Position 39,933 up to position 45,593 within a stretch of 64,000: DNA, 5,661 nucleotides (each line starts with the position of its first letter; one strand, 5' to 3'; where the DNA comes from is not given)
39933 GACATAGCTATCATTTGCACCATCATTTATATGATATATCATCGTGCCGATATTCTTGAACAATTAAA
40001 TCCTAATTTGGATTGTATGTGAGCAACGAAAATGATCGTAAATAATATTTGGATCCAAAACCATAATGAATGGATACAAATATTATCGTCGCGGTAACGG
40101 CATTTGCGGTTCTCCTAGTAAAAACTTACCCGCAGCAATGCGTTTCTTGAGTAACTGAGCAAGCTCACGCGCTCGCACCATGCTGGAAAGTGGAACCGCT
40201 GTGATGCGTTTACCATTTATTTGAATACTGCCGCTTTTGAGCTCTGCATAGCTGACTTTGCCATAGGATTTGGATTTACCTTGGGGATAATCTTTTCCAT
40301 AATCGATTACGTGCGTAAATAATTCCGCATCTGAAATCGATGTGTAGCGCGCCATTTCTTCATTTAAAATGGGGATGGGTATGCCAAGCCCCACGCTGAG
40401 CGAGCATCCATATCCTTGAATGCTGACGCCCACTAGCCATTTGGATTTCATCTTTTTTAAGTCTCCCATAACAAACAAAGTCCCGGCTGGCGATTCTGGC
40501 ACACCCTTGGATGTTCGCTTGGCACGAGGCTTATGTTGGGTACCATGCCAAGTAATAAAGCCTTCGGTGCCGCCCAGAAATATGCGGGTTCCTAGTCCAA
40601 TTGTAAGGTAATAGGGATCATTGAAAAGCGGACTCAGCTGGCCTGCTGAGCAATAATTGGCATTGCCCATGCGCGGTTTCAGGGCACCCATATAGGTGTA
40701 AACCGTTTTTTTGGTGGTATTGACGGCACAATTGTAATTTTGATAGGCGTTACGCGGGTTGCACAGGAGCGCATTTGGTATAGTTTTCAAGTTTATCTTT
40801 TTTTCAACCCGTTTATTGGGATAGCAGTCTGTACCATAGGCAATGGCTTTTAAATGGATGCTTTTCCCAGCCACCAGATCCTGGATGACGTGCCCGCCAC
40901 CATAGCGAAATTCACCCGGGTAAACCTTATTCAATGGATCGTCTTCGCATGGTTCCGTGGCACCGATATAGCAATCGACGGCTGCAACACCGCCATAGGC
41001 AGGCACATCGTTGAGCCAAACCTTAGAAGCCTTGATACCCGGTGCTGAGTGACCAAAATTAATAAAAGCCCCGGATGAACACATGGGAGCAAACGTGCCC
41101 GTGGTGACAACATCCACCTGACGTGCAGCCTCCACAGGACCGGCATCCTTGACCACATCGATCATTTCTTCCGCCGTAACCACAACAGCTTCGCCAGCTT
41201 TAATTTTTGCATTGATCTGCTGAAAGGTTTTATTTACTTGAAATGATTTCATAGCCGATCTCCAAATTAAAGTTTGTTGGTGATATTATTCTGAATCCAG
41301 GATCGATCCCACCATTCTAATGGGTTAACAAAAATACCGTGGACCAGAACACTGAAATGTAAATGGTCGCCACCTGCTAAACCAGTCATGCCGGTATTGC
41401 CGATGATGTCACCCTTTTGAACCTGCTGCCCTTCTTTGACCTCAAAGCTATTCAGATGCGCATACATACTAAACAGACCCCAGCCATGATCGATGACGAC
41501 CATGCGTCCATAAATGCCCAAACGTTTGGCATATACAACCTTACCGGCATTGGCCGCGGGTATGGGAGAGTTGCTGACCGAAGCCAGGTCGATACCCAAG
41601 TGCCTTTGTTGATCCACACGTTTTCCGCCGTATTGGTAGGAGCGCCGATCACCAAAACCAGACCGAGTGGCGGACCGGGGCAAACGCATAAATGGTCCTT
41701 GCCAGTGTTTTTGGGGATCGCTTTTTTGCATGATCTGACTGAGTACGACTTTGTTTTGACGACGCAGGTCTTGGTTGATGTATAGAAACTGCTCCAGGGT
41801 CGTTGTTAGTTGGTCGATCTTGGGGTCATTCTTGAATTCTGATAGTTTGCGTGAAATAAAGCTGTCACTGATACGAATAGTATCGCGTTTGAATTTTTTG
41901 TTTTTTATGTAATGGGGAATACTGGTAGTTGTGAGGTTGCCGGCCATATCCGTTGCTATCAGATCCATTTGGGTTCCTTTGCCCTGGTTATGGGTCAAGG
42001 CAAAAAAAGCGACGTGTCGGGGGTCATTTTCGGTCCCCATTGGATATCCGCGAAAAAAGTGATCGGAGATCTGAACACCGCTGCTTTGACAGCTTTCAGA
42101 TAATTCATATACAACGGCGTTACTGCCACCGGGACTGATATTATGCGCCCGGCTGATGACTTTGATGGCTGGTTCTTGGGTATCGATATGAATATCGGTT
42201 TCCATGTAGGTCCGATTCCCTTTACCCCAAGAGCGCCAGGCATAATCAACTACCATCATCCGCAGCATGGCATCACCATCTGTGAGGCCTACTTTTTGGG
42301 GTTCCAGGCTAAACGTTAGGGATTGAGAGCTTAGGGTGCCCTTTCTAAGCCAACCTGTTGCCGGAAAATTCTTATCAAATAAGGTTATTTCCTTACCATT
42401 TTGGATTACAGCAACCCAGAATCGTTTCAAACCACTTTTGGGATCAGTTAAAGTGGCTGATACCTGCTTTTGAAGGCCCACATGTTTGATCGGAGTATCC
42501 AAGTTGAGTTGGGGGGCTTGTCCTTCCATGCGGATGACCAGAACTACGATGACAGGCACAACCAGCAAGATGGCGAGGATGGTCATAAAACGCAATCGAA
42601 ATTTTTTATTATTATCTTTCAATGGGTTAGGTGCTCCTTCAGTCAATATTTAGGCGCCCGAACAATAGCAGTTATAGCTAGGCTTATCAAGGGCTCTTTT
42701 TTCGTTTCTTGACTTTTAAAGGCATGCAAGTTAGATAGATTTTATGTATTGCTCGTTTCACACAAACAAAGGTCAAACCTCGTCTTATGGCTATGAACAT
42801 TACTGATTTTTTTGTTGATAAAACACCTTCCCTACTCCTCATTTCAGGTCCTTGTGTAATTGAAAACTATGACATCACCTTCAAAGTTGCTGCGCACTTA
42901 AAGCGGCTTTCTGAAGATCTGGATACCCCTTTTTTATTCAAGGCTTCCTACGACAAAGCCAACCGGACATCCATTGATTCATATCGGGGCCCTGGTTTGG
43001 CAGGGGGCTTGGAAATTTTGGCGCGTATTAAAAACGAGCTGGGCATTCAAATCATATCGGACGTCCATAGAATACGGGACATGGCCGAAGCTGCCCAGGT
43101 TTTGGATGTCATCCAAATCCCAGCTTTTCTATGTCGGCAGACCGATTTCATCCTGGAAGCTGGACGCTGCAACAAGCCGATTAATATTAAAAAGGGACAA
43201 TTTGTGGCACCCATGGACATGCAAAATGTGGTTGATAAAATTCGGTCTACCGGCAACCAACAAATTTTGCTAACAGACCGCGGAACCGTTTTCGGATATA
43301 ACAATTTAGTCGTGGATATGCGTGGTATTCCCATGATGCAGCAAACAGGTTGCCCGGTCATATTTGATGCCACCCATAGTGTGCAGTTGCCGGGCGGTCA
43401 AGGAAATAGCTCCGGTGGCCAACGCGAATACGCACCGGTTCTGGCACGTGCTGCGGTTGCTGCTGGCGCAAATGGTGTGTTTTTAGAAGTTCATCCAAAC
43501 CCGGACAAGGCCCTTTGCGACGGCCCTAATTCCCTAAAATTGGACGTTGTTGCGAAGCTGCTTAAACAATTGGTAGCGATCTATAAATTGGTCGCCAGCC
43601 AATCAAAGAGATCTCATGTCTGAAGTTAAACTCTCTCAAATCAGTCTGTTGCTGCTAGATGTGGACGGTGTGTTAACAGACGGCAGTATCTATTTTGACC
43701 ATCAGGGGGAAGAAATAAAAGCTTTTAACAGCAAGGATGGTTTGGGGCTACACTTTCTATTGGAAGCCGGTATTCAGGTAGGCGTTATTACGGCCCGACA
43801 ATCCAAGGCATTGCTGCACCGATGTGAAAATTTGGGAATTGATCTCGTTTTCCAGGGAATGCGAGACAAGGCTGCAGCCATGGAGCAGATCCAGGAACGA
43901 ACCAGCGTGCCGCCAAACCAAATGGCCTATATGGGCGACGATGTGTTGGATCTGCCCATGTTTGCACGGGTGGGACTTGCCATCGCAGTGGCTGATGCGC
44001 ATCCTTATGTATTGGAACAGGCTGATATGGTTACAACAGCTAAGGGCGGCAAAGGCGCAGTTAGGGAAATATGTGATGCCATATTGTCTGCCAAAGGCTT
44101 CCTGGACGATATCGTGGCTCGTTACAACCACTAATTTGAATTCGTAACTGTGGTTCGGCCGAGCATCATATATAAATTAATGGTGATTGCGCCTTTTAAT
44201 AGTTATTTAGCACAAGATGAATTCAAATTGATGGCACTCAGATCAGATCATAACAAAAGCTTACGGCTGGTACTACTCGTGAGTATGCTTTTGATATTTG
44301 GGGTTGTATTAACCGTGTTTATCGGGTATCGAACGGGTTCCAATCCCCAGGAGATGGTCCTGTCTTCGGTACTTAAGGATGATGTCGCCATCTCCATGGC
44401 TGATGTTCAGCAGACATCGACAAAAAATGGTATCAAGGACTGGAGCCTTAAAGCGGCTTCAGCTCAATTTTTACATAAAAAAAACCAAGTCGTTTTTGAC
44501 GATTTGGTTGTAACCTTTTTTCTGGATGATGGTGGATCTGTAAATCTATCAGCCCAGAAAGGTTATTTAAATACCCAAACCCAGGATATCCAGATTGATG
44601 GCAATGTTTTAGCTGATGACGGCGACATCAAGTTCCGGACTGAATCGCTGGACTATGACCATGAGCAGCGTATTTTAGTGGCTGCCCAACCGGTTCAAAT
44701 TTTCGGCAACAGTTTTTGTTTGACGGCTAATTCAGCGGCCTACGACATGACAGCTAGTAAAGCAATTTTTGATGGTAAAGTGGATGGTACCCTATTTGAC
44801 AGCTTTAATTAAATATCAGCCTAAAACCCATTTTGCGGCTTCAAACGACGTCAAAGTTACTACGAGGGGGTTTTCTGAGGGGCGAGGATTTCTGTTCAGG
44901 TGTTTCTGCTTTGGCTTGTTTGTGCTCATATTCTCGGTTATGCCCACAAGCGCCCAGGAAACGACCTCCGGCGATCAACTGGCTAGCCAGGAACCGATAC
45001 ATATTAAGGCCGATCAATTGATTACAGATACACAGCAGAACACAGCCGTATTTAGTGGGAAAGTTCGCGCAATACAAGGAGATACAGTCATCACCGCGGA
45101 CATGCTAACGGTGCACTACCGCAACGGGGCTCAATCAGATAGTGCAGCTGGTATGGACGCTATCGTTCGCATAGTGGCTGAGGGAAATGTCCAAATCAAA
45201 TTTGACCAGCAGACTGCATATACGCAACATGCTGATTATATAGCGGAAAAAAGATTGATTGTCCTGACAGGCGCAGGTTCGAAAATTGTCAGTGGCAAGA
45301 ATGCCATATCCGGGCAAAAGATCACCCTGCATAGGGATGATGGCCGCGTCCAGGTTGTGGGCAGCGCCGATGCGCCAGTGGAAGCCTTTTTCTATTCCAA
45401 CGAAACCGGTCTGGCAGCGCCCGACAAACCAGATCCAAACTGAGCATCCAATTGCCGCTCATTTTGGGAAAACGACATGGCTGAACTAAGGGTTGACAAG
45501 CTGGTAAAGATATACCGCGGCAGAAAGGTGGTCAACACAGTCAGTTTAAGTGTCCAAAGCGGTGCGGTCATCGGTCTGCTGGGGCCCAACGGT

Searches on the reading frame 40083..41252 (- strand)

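Call 29: search_protein_families(library=ncbifam, proteins=[window:40083-41252:-], max_evalue=1e-15)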
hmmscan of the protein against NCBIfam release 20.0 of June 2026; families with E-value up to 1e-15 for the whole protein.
window:40083-41252:- (389 aa): 1 family
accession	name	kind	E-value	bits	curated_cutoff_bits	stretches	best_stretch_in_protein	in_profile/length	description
TIGR03287.1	methan_mark_16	hypoth_equivalog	2e-37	128.6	363.95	1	24-317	1-274/391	methanogenesis marker 16 metalloprotein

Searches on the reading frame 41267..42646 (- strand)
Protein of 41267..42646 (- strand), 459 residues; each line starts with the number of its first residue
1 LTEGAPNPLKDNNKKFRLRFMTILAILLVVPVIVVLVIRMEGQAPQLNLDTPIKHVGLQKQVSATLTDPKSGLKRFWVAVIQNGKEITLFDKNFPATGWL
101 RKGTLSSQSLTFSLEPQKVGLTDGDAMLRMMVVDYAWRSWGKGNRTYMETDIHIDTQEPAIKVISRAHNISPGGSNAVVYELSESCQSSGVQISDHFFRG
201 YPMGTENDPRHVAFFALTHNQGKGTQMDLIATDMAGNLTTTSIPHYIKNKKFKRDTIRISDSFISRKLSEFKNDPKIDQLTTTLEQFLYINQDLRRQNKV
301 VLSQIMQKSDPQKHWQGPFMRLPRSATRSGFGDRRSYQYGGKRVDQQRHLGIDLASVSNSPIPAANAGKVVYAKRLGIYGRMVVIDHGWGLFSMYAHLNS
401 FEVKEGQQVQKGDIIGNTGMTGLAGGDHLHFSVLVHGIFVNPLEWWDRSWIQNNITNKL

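Call 29: search_protein_families(library=ncbifam, proteins=[window:41267-42646:-], max_evalue=1e-15)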
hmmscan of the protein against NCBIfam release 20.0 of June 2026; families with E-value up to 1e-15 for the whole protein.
window:41267-42646:- (459 aa): 5 families
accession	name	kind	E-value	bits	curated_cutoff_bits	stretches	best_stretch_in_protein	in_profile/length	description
NF052529.1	PG_M23_Pgp6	exception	5.3e-87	292.4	600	1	12-457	4-443/452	peptidoglycan metallopeptidase Pgp6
NF052530.1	Heli_ShapePgp3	exception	2.2e-31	109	300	1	268-445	88-263/270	peptidoglycan metallopeptidase Pgp3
NF052336.1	PdgHdaseHSB100310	equivalog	1.3e-19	70.7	500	1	338-434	46-142/316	peptidoglycan hydrolase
NF008652.0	PRK11649.1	equivalog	4.1e-18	65.3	341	1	328-443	295-407/439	murein DD-endopeptidase MepM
NF050804.1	CellDivDipMCaul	equivalog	6.9e-16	58.2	900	1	342-433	521-613/634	cell division endopeptidase DipM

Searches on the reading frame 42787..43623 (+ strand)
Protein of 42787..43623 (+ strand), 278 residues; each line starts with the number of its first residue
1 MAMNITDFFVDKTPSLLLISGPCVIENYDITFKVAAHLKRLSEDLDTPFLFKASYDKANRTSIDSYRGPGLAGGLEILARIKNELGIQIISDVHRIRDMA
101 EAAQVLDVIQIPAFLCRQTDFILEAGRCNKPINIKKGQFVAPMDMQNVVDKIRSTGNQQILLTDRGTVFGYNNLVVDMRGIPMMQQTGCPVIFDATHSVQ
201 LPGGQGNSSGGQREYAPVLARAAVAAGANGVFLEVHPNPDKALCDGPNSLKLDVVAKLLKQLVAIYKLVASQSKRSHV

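Call 29: search_protein_families(library=ncbifam, proteins=[window:42787-43623:+], max_evalue=1e-15)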
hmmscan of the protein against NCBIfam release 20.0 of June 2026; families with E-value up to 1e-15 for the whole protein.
window:42787-43623:+ (278 aa): 8 families
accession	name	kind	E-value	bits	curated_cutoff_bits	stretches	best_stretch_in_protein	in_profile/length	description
NF003543.0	PRK05198.1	equivalog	9.3e-123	408.5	242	1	3-269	5-271/273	3-deoxy-8-phosphooctulonate synthase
TIGR01362.1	KDO8P_synth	equivalog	4.7e-115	383.2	314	1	16-269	3-256/258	3-deoxy-8-phosphooctulonate synthase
NF009109.0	PRK12457.1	equivalog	1.6e-92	309.7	457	1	8-271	9-274/281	3-deoxy-8-phosphooctulonate synthase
NF006421.0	PRK08673.1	subfamily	6.4e-39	134.1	335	1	15-271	94-335/338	3-deoxy-7-phosphoheptulonate synthase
TIGR01361.1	DAHP_synth_Bsub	equivalog_domain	5.7e-36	124.2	267.75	1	16-263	26-258/260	3-deoxy-7-phosphoheptulonate synthase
NF009933.0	PRK13396.1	subfamily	2e-35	122.4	486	1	12-275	98-347/352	3-deoxy-7-phosphoheptulonate synthase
NF009239.0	PRK12595.1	equivalog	5.1e-34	117.8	279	1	17-267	120-355/360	bifunctional 3-deoxy-7-phosphoheptulonate synthase/chorismate mutase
NF041229.1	BagF_FevY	exception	8.8e-27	94.2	700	1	17-257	92-317/340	phospho-2-dehydro-3-deoxyheptonate aldolase BagF/FevY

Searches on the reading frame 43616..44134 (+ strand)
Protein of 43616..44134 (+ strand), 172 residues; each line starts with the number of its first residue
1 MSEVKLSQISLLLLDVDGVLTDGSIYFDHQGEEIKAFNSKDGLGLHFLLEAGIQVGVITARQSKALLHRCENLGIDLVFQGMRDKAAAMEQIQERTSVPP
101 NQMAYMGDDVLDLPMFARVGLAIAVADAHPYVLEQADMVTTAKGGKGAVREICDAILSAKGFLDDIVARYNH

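Call 29: search_protein_families(library=ncbifam, proteins=[window:43616-44134:+], max_evalue=1e-15)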
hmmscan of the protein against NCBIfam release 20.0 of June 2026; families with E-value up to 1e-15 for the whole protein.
window:43616-44134:+ (172 aa): 4 families
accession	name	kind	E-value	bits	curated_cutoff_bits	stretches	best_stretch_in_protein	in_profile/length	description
NF007019.0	PRK09484.1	equivalog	1.1e-60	204.5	208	1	5-165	21-181/187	3-deoxy-manno-octulosonate-8-phosphatase KdsC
TIGR01670.1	KdsC-phosphatas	subfamily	1.5e-51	174.4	106.95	1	9-160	1-152/154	3-deoxy-D-manno-octulosonate 8-phosphate phosphatase, YrbI family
TIGR02726.1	phenyl_P_delta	equivalog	3e-41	141.5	281.95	1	8-169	6-167/169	phenylphosphate carboxylase subunit delta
NF058599.1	KDN-9-PPhBT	equivalog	4.6e-38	130.8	180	1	9-158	2-151/152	3-deoxy-D-glycero-D-galacto-nonulopyranosonate 9-phosphatase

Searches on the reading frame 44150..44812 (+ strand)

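Call 29: search_protein_families(library=ncbifam, proteins=[window:44150-44812:+], max_evalue=1e-15)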
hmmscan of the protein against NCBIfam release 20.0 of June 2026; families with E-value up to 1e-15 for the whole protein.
window:44150-44812:+ (220 aa): 1 family
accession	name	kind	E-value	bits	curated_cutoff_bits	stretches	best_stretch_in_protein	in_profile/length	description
TIGR04409.1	LptC_YrbK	equivalog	1.6e-23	83.2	38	1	47-214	4-179/180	LPS export ABC transporter periplasmic protein LptC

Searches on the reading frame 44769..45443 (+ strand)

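Call 29: search_protein_families(library=ncbifam, proteins=[window:44769-45443:+], max_evalue=1e-15)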
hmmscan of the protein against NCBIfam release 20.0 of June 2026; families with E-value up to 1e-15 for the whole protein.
window:44769-45443:+ (224 aa): 1 family
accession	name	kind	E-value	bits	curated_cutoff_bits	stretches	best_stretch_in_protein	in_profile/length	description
TIGR03002.1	outer_YhbN_LptA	equivalog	2.2e-19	69.8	71.7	1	73-208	6-139/142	lipopolysaccharide transport periplasmic protein LptA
